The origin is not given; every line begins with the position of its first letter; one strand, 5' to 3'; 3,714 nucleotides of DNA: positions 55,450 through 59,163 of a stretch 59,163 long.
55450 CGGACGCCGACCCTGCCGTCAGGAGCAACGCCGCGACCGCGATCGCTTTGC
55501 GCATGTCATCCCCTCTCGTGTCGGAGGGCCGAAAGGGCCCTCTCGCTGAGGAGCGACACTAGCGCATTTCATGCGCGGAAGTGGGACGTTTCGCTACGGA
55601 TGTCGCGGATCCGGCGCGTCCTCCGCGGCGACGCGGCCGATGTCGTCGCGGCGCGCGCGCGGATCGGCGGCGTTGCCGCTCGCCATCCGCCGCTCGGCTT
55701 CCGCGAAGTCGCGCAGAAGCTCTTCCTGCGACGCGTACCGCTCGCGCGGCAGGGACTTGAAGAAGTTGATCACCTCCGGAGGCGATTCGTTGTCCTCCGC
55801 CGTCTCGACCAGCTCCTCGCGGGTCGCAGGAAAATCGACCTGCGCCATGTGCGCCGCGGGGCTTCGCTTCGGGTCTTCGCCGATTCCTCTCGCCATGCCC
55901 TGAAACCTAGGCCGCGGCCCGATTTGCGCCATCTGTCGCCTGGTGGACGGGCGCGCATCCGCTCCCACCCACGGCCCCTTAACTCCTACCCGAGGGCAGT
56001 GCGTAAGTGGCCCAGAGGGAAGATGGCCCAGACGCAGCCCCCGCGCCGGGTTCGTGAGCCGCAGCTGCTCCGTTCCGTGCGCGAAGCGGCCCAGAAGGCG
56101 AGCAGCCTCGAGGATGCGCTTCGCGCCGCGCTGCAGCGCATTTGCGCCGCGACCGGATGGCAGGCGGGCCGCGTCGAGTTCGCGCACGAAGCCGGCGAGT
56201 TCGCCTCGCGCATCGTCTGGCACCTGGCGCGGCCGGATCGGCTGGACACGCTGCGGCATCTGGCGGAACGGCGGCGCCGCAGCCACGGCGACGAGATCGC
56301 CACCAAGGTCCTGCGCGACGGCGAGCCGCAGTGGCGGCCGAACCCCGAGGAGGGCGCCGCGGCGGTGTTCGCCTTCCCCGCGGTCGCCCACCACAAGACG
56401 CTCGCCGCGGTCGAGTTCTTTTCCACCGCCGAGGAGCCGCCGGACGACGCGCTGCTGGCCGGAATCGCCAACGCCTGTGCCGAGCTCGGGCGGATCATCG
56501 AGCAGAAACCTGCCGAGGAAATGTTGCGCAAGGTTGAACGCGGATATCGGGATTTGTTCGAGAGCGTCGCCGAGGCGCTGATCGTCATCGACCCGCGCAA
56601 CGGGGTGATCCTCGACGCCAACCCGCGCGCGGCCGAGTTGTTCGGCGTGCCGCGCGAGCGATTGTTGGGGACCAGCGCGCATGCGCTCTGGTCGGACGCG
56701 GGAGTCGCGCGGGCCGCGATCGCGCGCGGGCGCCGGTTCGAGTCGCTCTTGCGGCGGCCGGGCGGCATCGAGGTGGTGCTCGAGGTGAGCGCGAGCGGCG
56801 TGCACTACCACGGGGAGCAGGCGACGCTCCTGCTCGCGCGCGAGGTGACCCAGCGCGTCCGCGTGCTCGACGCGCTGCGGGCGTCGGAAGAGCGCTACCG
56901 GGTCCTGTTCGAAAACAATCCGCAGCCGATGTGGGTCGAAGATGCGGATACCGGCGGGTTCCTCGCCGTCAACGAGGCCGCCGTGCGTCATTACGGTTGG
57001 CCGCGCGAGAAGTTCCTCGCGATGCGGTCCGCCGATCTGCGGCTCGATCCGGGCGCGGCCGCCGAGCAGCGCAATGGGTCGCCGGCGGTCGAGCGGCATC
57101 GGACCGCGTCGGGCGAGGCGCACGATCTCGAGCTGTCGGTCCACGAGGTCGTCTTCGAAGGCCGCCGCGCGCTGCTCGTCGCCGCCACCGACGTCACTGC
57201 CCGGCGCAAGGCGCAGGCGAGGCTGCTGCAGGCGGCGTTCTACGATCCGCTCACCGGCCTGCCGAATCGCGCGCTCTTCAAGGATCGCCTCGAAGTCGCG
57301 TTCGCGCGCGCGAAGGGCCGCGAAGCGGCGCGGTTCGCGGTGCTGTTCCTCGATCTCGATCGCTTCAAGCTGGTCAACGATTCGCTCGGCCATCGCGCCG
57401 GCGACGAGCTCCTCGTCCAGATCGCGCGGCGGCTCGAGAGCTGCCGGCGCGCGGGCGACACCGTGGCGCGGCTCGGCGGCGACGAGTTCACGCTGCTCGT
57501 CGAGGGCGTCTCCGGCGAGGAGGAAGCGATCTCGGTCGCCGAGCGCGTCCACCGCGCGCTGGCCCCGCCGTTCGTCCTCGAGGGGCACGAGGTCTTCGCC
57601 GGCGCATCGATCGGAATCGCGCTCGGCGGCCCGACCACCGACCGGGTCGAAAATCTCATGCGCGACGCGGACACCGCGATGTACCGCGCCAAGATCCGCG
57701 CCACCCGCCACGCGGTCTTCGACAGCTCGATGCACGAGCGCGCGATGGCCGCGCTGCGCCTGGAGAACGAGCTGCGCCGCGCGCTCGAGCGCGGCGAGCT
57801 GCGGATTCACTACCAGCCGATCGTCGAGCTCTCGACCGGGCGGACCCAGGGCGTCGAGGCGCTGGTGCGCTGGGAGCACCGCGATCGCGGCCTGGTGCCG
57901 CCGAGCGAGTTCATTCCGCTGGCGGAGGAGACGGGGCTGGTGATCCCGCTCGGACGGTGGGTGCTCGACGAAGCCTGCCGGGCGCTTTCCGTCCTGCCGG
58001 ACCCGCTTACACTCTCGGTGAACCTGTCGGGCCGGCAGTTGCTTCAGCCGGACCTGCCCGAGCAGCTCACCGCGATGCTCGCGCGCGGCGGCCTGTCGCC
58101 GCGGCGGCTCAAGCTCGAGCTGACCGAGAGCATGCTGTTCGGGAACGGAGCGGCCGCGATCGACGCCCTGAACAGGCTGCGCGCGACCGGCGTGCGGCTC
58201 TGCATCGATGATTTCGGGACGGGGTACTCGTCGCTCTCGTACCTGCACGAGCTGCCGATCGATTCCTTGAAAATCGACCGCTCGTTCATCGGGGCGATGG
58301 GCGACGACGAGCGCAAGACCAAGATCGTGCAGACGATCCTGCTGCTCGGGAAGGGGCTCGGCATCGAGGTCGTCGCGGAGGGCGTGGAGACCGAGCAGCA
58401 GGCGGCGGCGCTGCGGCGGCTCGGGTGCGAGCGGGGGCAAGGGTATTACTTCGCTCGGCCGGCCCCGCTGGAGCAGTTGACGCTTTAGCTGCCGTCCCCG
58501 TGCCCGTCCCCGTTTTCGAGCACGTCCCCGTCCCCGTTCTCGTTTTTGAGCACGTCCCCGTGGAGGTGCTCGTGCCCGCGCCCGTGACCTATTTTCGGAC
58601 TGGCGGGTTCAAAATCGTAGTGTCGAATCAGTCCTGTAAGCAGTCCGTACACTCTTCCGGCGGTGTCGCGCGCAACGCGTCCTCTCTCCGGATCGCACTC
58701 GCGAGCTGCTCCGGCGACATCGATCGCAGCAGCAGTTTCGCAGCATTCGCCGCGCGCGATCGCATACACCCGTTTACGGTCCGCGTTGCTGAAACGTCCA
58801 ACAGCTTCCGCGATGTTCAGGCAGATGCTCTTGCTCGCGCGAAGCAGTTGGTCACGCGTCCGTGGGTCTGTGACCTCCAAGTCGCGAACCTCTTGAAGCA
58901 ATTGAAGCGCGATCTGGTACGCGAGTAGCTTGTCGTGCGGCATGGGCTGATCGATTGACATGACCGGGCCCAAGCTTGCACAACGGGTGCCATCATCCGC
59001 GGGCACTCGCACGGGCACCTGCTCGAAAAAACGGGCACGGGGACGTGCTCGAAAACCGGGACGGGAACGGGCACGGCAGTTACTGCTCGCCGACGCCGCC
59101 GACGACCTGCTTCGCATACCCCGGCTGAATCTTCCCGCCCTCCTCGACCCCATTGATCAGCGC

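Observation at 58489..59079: Four-helix-bundle (23S rRNA IVS-protein family) gene inside a 591-bp inverted-repeat cassette placed exactly between two convergent stop codons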

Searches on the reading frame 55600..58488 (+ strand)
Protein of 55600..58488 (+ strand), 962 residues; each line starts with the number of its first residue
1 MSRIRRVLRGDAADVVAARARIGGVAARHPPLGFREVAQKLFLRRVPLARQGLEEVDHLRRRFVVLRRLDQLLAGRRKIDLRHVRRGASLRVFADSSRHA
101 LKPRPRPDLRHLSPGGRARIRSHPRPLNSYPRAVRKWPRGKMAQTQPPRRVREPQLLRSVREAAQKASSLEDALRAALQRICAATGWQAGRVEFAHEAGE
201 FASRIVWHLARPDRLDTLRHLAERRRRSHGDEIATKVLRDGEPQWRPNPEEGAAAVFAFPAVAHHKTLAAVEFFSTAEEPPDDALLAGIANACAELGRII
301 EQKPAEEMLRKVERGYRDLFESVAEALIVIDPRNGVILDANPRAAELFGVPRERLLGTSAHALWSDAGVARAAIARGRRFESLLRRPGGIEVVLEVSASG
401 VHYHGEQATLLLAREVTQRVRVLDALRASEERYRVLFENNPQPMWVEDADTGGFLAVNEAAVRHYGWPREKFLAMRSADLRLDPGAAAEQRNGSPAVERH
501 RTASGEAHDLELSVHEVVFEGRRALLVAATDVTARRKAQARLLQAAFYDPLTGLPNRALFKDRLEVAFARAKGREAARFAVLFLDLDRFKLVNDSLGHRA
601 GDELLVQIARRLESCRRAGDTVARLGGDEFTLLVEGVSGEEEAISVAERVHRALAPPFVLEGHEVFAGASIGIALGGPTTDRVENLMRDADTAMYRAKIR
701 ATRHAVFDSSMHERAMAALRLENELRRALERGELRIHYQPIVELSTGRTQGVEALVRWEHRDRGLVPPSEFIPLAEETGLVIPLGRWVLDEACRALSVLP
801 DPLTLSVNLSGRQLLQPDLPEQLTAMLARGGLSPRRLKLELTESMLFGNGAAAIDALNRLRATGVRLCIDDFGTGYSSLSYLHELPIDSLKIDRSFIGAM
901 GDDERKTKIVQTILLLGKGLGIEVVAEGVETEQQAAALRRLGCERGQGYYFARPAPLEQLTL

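Call 4: search_protein_families(library=pfam, proteins=[window:55600-58488:+], max_evalue=0.01)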
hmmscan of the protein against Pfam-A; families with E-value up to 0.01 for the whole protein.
window:55600-58488:+ (962 aa): 8 families
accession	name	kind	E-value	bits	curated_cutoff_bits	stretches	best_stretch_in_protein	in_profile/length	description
PF00563.25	EAL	-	2.4e-79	266.5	31.3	1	723-954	2-236/236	EAL domain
PF00990.26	GGDEF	-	1.1e-46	159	23.8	1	546-699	1-156/161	Diguanylate cyclase, GGDEF domain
PF13188.13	PAS_8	-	4.3e-19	68.1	21.8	2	316-356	3-39/65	PAS domain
PF00989.32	PAS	-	5.5e-13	49.4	22.6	2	316-371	3-63/113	PAS fold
PF08448.16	PAS_4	-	7.2e-11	42.7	23.1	1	320-421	1-110/110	PAS fold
PF13426.13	PAS_9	-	4.5e-08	33.7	27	1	328-418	4-103/103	PAS domain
PF24820.1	Diguanyl_cycl_sensor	-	0.00054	20.3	28.1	1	320-359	2-40/109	Diguanylate cyclase-like sensor domain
PF13185.12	GAF_2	-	0.0063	17.2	28.6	1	168-294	2-129/136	GAF domain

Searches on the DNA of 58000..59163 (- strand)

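Call 29: search_rna_families(source=window, start=58000, end=59163, threshold=evalue, max_evalue=10)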
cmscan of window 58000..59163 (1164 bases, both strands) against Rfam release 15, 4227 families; matches with E-value up to 10: 3.
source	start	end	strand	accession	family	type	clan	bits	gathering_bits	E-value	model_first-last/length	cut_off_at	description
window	58401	58472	+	RF01020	mir-572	Gene; miRNA;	-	22.1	80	1.6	1-90/90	no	mir-572 microRNA precursor family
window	58412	58469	+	RF03944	mir-935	Gene; miRNA;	-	20.7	73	4.5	1-91/91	no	mir-935 microRNA precursor family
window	58344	58402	-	RF01127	sR42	Gene; snRNA; snoRNA; CD-box;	-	12.7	38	3.8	1-63/63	no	Small nucleolar RNA sR42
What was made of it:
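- On S23p-type 23S rRNA intervening sequence (IVS): Rfam finds no rRNA or other family match in 58000-59163 (call 29).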

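Call 30: search_rna_families(sources=[L013, L016, L029, L055, L065, L077, L079, L080, L012, L014], threshold=evalue, max_evalue=1)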
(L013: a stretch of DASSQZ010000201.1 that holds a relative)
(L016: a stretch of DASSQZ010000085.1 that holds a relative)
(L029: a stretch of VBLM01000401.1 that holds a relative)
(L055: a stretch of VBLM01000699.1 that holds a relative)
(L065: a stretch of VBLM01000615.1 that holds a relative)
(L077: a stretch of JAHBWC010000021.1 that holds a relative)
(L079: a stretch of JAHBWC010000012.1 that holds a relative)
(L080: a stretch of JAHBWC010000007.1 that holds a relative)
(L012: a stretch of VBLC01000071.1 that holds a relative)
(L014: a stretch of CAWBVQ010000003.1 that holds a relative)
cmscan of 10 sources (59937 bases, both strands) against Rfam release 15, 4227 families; matches with E-value up to 1: 14.
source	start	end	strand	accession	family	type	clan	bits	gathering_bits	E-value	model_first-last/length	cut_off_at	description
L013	4859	4943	-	RF00005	tRNA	Gene; tRNA;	CL00001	59.6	29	2.2e-10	1-71/71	no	tRNA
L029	2712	2808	+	RF04173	MIR847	Gene; miRNA;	-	42.1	184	1.4e-05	1-164/164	no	MIR847 microRNA precursor family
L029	2711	2802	-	RF04164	MIR1507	Gene; miRNA;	-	36.1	73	0.0001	1-107/107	no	MIR1507 microRNA precursor family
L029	2710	2810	+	RF03792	MIR6462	Gene; miRNA;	-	32.5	96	0.074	1-119/119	no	MIR6462 microRNA precursor family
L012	4497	4567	-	RF03908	MIR6459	Gene; miRNA;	-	31.5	100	0.0049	1-87/87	no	MIR6459 microRNA precursor family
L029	2710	2810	-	RF03792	MIR6462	Gene; miRNA;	-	30.9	96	0.17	1-119/119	no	MIR6462 microRNA precursor family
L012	4504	4567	+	RF03908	MIR6459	Gene; miRNA;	-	30.5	100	0.0092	1-87/87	no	MIR6459 microRNA precursor family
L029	2727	2788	-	RF01939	mir-761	Gene; miRNA;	-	28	82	0.14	1-65/65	no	mir-761 microRNA precursor family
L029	2730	2798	+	RF03778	mir-483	Gene; miRNA;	-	27.7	60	0.65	1-75/75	no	mir-483 microRNA precursor family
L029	2718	2809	+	RF04164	MIR1507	Gene; miRNA;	-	25.9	73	0.13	1-107/107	no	MIR1507 microRNA precursor family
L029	2724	2797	+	RF03873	mir-3192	Gene; miRNA;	-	25.9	80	0.75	1-77/77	no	mir-3192 microRNA precursor family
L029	2713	2800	-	RF04083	MIR528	Gene; miRNA;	-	25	62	0.95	1-89/89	no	MIR528 microRNA precursor family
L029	2686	2870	-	RF02409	snoR125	Gene; snRNA; snoRNA; CD-box;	-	23.5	100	0.34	1-200/200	no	Small nucleolar RNA snoR125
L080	347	448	-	RF01497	ALIL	Cis-reg;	-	22.6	50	0.093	1-117/117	no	ALIL pseudoknot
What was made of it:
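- Tried and rejected: It found only chance miRNA-like hits on long hairpins and no known RNA family, either for the arms or for the conserved leader hairpin (calls 29, 30).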
